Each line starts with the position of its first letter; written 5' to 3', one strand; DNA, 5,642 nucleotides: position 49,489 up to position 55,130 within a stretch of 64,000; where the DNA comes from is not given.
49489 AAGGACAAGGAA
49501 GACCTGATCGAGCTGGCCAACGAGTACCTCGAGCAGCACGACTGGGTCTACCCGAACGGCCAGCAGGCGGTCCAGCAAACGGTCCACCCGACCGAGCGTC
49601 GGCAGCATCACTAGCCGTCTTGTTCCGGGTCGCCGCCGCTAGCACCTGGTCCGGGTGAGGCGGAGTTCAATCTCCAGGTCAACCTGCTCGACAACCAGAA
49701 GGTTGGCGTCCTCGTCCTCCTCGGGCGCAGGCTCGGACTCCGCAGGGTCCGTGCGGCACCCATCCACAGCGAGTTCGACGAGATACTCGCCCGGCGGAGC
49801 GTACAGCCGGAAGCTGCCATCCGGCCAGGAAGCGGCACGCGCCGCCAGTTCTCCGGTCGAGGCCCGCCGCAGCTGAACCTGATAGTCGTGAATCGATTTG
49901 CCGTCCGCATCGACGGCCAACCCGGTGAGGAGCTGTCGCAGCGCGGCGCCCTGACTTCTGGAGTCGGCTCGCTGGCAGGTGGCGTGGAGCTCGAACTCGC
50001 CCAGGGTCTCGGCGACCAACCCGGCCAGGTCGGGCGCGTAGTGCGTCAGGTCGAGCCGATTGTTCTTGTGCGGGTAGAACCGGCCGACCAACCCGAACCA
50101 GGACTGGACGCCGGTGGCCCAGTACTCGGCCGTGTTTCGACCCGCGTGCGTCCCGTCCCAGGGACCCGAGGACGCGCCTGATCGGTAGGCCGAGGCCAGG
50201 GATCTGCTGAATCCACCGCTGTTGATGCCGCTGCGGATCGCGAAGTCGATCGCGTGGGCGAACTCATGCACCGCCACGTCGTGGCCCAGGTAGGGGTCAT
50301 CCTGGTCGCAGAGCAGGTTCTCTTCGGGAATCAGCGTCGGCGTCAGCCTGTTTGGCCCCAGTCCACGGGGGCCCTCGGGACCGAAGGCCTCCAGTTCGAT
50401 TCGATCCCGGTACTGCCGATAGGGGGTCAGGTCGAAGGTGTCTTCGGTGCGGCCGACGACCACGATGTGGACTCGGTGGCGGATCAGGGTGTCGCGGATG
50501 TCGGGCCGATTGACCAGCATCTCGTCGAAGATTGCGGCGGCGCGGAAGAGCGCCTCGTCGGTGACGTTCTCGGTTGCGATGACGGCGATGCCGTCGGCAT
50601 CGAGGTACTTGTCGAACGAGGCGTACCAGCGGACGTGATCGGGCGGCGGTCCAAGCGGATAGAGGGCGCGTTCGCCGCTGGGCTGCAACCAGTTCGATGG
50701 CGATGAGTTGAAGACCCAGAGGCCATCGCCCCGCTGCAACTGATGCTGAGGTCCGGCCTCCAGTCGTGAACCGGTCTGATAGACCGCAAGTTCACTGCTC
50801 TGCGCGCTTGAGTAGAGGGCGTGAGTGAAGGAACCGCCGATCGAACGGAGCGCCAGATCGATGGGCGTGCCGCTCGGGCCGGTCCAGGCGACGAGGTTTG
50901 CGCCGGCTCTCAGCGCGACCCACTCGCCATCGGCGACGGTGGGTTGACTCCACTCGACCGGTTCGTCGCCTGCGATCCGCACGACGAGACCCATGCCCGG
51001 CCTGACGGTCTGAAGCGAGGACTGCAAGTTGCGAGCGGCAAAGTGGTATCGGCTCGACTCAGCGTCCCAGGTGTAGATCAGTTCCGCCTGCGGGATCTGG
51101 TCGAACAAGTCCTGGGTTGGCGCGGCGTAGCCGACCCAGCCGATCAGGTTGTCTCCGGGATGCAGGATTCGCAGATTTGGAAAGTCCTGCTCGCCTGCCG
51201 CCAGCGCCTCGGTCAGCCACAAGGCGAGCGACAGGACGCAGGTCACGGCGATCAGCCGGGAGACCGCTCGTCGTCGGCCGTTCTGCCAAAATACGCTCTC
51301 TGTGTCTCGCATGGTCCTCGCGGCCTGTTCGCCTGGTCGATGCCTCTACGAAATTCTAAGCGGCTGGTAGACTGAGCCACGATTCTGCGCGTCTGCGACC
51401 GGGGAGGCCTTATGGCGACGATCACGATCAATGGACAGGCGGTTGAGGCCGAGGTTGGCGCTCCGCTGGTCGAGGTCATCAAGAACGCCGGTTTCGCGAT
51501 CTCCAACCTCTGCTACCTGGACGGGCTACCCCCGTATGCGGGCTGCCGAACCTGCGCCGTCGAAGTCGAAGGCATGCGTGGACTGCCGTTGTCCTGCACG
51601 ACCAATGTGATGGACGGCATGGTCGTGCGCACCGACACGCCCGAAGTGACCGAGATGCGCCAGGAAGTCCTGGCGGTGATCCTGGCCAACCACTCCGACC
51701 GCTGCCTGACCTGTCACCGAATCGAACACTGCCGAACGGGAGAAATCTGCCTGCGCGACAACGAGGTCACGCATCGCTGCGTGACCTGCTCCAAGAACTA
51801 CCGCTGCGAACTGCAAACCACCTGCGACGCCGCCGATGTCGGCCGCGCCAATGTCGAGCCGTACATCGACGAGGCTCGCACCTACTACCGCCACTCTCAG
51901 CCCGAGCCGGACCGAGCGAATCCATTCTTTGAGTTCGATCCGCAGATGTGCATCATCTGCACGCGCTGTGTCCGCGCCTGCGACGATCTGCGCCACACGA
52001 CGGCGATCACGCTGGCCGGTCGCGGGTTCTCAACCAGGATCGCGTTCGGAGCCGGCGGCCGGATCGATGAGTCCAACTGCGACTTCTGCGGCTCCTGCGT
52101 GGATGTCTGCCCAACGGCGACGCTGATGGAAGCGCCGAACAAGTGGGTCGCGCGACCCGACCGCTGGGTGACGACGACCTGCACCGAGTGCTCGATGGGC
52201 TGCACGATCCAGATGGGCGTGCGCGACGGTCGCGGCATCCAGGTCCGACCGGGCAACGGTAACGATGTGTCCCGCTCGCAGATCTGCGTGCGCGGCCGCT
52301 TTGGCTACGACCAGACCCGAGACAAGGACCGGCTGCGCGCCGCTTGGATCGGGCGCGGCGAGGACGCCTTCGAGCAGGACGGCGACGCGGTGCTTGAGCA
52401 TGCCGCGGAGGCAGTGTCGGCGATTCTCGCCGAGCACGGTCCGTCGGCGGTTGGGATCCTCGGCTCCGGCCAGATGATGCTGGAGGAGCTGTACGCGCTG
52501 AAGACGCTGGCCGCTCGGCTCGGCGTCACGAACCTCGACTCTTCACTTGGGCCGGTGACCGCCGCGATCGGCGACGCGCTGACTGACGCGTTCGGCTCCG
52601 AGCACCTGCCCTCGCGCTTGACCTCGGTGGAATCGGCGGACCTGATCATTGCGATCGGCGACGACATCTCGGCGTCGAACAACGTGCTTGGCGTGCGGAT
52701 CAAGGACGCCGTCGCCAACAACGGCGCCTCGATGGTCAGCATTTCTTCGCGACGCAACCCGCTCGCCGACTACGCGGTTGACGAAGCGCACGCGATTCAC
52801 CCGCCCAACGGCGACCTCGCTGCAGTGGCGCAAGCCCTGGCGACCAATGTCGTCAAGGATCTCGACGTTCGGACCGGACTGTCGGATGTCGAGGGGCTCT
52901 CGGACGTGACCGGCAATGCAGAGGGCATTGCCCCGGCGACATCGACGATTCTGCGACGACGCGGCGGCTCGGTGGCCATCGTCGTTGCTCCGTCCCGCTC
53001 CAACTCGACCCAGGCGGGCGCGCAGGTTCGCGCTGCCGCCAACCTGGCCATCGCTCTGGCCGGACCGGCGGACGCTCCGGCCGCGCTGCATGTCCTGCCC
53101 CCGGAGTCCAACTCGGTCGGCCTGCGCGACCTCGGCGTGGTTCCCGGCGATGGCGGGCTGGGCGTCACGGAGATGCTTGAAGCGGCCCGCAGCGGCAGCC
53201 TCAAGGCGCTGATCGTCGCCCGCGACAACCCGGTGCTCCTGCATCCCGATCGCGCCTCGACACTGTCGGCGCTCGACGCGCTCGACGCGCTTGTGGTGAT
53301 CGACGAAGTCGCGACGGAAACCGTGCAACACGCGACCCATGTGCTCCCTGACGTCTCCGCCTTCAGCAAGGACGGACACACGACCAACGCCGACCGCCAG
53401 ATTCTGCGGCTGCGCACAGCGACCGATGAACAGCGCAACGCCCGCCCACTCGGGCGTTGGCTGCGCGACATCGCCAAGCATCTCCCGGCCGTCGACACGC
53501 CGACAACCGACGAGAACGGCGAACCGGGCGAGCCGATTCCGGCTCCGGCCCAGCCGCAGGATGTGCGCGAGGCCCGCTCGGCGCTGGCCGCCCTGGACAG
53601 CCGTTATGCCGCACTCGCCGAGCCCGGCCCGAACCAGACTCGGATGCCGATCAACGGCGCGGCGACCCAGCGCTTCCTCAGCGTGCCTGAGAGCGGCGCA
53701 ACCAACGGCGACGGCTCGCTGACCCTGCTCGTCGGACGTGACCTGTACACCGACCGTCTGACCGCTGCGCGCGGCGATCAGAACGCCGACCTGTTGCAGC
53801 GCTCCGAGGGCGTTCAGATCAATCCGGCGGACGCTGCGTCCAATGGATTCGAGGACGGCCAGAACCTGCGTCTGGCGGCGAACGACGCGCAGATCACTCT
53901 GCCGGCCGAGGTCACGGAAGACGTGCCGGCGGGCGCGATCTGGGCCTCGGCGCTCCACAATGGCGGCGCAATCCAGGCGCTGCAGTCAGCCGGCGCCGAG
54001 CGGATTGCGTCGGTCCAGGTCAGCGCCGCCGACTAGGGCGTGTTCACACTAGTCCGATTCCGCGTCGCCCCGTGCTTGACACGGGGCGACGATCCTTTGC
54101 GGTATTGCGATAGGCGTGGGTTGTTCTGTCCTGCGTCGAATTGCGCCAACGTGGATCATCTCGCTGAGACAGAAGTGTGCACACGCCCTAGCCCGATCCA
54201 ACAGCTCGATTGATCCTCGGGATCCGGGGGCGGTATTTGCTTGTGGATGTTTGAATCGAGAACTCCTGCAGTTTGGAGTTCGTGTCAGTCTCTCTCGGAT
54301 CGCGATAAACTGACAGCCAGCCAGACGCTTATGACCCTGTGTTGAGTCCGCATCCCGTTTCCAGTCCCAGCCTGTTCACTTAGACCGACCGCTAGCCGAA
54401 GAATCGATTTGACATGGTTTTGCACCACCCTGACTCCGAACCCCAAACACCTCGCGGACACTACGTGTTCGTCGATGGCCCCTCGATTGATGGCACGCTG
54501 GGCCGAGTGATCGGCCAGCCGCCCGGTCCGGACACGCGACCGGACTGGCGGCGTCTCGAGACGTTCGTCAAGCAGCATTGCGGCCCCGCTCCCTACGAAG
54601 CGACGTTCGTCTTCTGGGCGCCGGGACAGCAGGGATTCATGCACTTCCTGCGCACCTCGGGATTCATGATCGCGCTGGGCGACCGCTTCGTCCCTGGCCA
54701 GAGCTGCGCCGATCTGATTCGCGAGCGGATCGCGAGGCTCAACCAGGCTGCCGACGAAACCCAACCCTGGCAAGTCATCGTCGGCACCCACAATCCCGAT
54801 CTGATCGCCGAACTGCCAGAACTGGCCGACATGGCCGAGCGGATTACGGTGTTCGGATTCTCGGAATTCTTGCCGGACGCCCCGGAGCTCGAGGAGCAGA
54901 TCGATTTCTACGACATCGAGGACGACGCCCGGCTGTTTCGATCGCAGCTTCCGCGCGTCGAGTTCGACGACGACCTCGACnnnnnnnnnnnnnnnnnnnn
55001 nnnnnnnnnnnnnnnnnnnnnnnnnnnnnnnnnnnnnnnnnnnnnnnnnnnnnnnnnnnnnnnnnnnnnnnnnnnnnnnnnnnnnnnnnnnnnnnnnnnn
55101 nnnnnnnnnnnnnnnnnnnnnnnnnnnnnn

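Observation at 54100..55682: Tandem NYN/PIN-like domain protein behind an unusually AT-rich ~300-nt leader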

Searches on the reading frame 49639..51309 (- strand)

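Call 91: search_protein_families(library=pfam, proteins=[window:49639-51309:-], max_evalue=0.001)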
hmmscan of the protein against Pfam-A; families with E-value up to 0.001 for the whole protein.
window:49639-51309:- (556 aa): 1 family
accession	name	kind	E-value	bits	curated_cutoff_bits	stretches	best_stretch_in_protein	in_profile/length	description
PF13620.12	CarboxypepD_reg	-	8.1e-05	23.3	32.3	1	461-521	2-62/82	Carboxypeptidase regulatory-like domain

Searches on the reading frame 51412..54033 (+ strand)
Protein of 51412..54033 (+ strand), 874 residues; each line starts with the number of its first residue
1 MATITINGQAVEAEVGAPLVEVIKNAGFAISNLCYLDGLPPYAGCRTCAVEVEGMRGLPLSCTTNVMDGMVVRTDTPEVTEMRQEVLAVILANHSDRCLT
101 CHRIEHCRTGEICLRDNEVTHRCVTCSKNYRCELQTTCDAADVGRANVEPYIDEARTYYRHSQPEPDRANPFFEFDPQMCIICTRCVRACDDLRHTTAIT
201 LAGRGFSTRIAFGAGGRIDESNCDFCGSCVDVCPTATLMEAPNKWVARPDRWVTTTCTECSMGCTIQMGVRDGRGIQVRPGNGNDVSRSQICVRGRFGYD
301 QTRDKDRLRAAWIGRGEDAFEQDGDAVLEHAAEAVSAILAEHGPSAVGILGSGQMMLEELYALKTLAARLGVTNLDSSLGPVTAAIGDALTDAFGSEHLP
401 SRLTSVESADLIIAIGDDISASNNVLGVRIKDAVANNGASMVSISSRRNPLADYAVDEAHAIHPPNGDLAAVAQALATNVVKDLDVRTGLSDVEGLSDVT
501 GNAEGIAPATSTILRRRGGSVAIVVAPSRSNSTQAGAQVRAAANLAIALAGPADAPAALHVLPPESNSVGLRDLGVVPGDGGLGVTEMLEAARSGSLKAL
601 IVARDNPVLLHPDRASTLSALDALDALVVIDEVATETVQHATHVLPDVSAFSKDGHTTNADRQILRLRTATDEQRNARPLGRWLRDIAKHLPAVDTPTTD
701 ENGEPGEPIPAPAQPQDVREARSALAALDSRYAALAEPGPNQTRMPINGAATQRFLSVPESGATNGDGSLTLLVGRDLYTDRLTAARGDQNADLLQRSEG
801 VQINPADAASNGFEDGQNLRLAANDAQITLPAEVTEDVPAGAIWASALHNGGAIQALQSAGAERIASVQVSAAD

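Call 91: search_protein_families(library=pfam, proteins=[window:51412-54033:+], max_evalue=0.001)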
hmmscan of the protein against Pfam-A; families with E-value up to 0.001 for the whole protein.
window:51412-54033:+ (874 aa): 12 families
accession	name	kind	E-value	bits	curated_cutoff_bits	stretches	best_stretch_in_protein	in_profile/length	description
PF00384.28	Molybdopterin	-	1.1e-34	120.5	24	1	326-689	21-352/353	Molybdopterin oxidoreductase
PF13510.11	Fer2_4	-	4.9e-15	55.8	22.8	1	3-76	5-81/82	2Fe-2S iron-sulfur cluster binding domain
PF04879.21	Molybdop_Fe4S4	-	7.3e-13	48.7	22.7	1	251-302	2-53/55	Molybdopterin oxidoreductase Fe4S4 domain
PF01568.27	Molydop_binding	-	1.9e-08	34.7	26.8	1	790-848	20-79/110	Molydopterin dinucleotide binding domain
PF12838.12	Fer4_7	-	4.6e-07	30.7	27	1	180-236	2-51/52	4Fe-4S dicluster domain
PF22117.2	Fer4_Nqo3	-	5.8e-07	30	27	1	174-238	5-66/67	NADH-quinone oxidoreductase subunit 3, ferredoxin-like domain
PF00037.32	Fer4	-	4.3e-06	26.8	21.1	1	218-236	3-21/24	4Fe-4S binding domain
PF14697.11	Fer4_21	-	2e-05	25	35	1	176-237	4-55/59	4Fe-4S dicluster domain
PF13459.11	Fer4_15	-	0.0001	23.3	22.4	0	217-236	2-21/66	4Fe-4S single cluster domain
PF13187.11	Fer4_9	-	0.00025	21.4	27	1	179-235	1-49/52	4Fe-4S dicluster domain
PF10588.14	NADH-G_4Fe-4S_3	-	0.00028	20.8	27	0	83-107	1-25/40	NADH-ubiquinone oxidoreductase-G iron-sulfur binding region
PF13237.11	Fer4_10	-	0.00034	20.9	25.5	1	217-264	3-52/53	4Fe-4S dicluster domain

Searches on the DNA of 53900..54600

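Call 8: search_rna_families(source=window, start=53900, end=54600, threshold=evalue, max_evalue=10, show_alignments=2)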
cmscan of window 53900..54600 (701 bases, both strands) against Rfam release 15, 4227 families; matches with E-value up to 10: 1.
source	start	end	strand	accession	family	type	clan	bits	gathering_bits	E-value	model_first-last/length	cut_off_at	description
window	53923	53992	+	RF01383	GRIK4_3p_UTR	Gene;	-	14.8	38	4.3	3-76/94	no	GRIK4 3 prime UTR element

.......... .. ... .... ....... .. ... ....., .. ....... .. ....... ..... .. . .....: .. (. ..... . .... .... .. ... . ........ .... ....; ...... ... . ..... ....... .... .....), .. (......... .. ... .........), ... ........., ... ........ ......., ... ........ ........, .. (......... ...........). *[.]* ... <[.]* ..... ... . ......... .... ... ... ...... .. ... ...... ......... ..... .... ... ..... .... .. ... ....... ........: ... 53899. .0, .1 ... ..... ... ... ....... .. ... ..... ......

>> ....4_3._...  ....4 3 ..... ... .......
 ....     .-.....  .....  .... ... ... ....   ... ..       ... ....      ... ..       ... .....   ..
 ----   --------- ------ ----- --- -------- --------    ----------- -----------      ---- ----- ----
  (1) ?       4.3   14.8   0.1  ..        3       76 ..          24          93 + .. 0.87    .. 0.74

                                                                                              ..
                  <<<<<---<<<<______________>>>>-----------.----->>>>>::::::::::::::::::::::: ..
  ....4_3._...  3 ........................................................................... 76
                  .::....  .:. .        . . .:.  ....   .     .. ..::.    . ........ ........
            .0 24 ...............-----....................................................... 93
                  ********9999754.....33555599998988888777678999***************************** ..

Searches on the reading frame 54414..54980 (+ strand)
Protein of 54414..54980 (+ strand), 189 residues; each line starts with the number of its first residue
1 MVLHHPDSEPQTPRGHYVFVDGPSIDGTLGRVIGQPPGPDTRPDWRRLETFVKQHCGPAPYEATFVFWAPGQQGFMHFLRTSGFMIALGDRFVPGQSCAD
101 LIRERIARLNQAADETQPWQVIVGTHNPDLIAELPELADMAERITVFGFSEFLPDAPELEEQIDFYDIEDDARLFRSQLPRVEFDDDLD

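Call 4: search_protein_families(library=pfam, proteins=[window:54414-54980:+], max_evalue=10)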
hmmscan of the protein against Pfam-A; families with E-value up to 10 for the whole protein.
window:54414-54980:+ (189 aa): 0 families

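Call 6: search_protein_families(library=ncbifam, proteins=[window:54414-54980:+], max_evalue=10)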
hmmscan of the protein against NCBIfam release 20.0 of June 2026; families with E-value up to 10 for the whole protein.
window:54414-54980:+ (189 aa): 0 families
